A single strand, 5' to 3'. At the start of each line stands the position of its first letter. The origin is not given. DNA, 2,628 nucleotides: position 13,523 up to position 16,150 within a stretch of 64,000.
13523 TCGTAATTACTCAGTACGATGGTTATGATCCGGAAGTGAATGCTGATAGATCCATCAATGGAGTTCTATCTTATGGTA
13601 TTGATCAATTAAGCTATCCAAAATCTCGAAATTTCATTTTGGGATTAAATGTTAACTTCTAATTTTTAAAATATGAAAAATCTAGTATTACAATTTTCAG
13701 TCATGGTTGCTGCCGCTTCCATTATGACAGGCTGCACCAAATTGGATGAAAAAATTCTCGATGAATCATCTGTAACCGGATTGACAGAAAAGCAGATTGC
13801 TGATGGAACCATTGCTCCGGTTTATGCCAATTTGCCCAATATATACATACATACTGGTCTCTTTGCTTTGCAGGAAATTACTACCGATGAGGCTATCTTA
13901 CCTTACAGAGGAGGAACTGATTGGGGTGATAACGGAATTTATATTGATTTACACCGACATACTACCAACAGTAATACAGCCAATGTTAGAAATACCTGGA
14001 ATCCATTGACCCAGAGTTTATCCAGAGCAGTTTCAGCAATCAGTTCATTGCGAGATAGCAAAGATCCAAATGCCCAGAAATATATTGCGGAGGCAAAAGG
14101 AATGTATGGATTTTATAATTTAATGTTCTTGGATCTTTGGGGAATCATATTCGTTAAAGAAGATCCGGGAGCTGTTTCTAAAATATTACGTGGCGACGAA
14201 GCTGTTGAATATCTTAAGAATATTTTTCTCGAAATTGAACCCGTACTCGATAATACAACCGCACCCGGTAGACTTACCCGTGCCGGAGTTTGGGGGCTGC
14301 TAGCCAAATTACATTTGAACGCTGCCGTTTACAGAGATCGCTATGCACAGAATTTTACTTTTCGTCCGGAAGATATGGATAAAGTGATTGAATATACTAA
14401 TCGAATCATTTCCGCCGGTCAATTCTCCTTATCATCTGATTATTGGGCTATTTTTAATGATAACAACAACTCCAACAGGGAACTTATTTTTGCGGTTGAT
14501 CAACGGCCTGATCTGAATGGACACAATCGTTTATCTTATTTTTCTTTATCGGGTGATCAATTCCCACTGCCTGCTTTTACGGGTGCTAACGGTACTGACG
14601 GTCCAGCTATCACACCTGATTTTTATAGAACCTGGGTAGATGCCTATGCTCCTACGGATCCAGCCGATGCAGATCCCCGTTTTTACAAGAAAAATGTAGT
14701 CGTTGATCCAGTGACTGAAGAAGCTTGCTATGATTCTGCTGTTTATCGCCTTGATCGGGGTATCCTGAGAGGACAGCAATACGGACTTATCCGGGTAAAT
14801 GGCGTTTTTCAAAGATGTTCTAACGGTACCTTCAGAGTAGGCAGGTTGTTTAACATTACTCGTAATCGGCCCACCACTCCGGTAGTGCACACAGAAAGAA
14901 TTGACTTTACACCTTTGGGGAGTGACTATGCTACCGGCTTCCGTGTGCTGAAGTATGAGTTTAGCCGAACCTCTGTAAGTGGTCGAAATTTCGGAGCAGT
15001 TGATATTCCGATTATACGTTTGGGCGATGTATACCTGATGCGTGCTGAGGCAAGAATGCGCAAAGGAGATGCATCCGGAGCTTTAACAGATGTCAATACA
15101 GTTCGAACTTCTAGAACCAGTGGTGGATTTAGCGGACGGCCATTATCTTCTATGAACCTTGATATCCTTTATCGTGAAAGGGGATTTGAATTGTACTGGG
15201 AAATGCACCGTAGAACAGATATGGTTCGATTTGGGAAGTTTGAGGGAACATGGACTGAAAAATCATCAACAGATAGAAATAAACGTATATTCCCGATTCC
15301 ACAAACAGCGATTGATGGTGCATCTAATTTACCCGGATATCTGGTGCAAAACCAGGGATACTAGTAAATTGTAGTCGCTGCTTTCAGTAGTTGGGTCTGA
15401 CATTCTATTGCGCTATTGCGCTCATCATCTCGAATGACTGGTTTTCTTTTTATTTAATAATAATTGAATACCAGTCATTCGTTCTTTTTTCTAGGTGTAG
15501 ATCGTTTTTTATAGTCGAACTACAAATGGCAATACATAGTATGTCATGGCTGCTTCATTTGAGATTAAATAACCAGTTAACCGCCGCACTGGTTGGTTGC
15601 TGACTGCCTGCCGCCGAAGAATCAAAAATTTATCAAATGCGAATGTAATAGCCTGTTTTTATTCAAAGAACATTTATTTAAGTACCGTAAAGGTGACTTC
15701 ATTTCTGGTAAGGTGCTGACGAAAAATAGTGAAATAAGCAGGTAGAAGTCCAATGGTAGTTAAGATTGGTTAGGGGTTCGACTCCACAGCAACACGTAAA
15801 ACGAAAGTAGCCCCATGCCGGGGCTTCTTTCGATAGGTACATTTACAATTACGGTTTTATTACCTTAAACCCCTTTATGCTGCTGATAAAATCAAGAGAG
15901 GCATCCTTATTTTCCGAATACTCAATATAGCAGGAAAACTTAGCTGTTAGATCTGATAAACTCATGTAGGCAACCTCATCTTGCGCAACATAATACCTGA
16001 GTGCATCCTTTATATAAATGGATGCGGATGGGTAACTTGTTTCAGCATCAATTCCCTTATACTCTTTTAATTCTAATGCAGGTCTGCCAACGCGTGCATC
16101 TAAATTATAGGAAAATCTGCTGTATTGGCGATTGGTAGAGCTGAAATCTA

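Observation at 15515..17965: Decayed internal tmRNA fragment 2.1 kb upstream of the intact ssrA, bracketing a single orphan gene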

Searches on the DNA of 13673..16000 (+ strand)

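Call 5: search_rna_families(source=window, start=15300, end=16000, threshold=evalue, max_evalue=10, show_alignments=3)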
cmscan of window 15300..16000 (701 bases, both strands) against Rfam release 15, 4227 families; matches with E-value up to 10: 10.
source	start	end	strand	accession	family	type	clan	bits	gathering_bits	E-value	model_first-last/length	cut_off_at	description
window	15405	15493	-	RF02319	TtnuHACA12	Gene; snRNA; snoRNA; HACA-box;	-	20.1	80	3.2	1-131/131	no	Tetrahymena snoRNA TtnuHACA12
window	15482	15556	-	RF02107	DLEU2_3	Gene; lncRNA;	-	19.8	60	2.5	1-76/76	no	Deleted in lymphocytic leukemia 2 conserved region 3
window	15430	15480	-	RF03904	MIR7991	Gene; miRNA;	-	18.1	58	0.74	1-47/47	no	MIR7991 microRNA precursor family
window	15431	15481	-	RF03623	mir-1252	Gene; miRNA;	-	17.5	70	5.3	1-65/65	no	mir-1252 microRNA precursor family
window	15424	15483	+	RF00727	bantam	Gene; miRNA;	CL00091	16.7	61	3.8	1-82/82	no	bantam microRNA precursor family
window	15872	15960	+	RF01625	ceN28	Gene; snRNA; snoRNA; CD-box;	-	15.6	70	2.9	1-88/88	no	Caenorhabditis snoRNA ceN28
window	15792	15830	+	RF02082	STnc540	Gene; sRNA;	-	12.6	38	6.4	104-140/202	no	Enterobacterial sRNA STnc540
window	15434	15478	+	RF02545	SSU_trypano_mito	Gene; rRNA;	CL00111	12.1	60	8.2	36-80/623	no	Trypanosomatid mitochondrial small subunit ribosomal RNA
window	15555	15600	-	RF01933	bxd_5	Gene; lncRNA;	-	11.3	50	6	1-57/57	no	Bithoraxoid conserved region 5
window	15775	15785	+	RF00023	tmRNA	Gene;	CL00001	6.6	47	2.2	350-360/374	no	transfer-messenger RNA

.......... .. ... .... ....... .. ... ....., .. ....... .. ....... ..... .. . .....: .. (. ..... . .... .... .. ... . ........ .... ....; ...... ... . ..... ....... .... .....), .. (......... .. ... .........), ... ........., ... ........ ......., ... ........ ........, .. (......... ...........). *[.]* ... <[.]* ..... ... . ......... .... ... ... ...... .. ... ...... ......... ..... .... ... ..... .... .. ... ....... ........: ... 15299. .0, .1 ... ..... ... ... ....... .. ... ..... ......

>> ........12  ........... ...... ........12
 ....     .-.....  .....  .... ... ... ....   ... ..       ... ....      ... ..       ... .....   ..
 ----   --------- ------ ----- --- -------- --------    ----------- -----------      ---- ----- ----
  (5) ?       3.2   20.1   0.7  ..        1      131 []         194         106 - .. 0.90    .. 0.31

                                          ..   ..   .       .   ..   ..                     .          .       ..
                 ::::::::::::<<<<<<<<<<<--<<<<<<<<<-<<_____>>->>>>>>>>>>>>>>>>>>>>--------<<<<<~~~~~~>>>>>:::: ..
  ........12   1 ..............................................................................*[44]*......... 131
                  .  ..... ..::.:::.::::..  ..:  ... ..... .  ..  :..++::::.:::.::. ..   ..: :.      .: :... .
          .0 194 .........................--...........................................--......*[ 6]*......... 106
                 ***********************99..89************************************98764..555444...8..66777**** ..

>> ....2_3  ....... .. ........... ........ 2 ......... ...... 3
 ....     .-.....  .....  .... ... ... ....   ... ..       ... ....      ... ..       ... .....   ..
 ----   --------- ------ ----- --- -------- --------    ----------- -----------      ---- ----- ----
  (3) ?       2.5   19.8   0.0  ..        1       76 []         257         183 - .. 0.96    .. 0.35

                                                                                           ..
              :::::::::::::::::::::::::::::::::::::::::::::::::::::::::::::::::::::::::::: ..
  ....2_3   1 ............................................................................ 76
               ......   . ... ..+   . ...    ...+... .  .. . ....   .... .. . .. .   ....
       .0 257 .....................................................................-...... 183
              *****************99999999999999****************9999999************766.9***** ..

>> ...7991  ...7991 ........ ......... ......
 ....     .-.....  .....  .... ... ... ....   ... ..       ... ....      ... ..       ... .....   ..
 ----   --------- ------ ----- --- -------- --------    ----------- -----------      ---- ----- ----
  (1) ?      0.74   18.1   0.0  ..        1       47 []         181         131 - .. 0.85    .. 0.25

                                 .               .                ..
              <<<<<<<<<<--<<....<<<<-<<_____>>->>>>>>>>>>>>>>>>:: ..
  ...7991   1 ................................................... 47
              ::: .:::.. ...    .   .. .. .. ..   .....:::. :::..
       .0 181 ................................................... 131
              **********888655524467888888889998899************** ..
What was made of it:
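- On Functional tmRNA (Rfam RF00023): the fragment: 6.6 bits over 11 nt, against a 47-bit threshold (call 5).
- Rfam gives 6.6 bits (call 5).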

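Call 50: search_rna_families(source=L026, start=10400, end=12200, threshold=gathering, show_alignments=0)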
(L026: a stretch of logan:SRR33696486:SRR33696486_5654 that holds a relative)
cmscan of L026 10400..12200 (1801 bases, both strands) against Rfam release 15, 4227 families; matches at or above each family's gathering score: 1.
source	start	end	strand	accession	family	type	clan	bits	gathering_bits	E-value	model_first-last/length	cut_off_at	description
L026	11409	11778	+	RF00023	tmRNA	Gene;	CL00001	125.2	47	4.7e-50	1-374/374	no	transfer-messenger RNA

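Call 56: search_rna_families(sources=[L033, L034, L027, L032, L035], threshold=gathering)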
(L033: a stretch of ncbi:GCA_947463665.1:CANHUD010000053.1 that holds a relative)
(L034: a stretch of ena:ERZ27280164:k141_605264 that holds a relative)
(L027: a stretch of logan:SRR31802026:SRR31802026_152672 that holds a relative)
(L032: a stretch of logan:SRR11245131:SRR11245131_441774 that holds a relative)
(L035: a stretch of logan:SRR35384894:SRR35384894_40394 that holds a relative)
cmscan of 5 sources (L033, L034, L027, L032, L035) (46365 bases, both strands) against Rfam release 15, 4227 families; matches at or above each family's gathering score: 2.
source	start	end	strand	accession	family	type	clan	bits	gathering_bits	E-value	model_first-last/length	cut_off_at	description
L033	9164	9533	+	RF00023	tmRNA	Gene;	CL00001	124.3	47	2.9e-48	1-374/374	no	transfer-messenger RNA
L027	1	54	+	RF00005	tRNA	Gene; tRNA;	CL00001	37.8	29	0.00017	19-71/71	5'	tRNA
